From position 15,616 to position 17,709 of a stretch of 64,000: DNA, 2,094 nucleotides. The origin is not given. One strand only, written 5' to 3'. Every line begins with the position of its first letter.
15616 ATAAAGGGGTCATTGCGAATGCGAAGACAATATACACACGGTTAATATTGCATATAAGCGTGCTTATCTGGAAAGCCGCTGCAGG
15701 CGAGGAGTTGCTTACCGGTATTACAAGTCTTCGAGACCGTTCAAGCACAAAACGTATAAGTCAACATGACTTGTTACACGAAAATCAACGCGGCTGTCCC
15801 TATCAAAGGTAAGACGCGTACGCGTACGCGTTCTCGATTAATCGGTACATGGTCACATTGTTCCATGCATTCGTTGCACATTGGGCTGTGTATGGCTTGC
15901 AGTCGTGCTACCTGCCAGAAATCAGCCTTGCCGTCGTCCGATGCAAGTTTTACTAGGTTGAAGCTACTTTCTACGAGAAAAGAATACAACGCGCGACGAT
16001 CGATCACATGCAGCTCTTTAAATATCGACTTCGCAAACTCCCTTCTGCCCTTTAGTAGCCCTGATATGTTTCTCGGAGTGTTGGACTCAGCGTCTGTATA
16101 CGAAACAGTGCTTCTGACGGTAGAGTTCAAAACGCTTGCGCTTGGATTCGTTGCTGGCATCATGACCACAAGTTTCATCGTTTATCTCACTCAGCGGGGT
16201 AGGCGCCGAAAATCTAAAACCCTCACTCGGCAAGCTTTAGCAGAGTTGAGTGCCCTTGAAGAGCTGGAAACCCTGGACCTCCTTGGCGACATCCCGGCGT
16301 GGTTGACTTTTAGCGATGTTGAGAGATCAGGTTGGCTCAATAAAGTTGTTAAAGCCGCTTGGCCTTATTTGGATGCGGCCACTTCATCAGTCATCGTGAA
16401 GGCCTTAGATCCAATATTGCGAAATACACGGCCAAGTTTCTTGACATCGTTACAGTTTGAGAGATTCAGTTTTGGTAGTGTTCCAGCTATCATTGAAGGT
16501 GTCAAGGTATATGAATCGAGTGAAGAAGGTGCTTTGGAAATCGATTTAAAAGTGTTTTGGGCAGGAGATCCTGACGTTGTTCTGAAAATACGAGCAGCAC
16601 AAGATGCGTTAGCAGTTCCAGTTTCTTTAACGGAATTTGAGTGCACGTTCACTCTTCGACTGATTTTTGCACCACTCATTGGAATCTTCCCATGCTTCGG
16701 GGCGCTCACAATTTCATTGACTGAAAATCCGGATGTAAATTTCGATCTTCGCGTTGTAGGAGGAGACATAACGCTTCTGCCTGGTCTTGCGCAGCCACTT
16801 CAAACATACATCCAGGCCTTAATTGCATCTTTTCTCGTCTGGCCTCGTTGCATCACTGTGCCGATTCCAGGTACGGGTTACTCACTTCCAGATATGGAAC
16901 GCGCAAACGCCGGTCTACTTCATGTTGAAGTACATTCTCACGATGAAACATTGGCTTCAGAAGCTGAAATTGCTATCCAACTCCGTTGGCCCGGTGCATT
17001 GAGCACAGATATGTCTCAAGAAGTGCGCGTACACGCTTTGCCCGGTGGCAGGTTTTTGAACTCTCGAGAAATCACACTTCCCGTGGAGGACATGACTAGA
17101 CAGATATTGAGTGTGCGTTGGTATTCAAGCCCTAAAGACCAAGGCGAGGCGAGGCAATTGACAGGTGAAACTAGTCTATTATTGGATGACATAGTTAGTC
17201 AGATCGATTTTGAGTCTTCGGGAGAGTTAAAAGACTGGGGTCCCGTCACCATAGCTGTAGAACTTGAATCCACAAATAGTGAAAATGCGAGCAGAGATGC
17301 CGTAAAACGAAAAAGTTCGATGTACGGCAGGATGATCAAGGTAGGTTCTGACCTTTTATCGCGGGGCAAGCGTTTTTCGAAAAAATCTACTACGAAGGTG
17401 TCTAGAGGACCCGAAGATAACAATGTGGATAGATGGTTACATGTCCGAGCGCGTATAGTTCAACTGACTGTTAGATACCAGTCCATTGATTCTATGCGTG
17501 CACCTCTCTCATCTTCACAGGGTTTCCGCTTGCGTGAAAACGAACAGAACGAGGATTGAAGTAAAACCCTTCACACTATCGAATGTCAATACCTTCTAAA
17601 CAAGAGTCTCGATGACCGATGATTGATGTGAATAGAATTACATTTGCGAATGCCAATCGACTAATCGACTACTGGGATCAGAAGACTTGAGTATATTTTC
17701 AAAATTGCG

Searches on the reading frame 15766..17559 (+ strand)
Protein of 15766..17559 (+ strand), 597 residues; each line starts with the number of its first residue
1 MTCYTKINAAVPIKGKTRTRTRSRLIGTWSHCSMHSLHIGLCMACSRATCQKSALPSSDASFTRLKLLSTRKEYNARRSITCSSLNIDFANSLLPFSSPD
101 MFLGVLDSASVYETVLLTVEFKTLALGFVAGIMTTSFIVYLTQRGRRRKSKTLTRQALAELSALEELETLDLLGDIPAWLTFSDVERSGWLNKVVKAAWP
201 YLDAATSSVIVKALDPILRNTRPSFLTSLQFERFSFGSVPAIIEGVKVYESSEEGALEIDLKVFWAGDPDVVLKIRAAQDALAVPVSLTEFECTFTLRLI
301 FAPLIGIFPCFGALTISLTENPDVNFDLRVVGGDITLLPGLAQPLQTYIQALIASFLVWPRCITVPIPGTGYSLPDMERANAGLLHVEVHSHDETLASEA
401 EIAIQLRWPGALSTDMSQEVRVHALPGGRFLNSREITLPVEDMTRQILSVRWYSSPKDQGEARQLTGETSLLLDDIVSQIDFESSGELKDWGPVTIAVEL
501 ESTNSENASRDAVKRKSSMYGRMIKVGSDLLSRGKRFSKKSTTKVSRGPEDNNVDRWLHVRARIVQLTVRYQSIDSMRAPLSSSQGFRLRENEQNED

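Call 46: find_encoding_contigs(protein=window:15766-17559:+, flank=10000, max_places=6)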
Protein window:15766-17559:+ (597 aa): 24 contigs read that carry it; 3 places shown.
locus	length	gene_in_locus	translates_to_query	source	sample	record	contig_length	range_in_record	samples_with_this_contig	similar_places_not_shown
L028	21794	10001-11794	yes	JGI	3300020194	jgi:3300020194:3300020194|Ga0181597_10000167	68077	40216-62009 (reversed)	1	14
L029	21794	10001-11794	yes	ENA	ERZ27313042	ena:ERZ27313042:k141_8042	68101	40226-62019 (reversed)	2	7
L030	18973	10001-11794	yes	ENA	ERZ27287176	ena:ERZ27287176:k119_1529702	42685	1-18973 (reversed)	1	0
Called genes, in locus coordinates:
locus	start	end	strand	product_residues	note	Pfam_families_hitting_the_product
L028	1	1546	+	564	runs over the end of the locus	PF02874:ATP-synt_ab_N, PF00006:ATP-synt_ab, PF22919:ATP-synt_VA_C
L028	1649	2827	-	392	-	PF02002:TFIIE_alpha (faint), PF22536:WHD_POLR3C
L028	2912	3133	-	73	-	-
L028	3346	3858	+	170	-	-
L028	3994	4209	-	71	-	PF03153:TFIIA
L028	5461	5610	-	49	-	-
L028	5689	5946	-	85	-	-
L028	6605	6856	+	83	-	-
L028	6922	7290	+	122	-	PF07541:EIF_2_alpha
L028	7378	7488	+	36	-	-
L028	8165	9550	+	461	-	PF01425:Amidase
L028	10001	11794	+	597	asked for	PF17047:SMP_LBD, PF25669:SMP_MUG190-like (faint)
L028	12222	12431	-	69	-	-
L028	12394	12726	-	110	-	PF03095:PTPA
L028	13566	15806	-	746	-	PF05470:eIF-3c_N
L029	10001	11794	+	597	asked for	PF17047:SMP_LBD, PF25669:SMP_MUG190-like (faint)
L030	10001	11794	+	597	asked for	PF17047:SMP_LBD, PF25669:SMP_MUG190-like (faint)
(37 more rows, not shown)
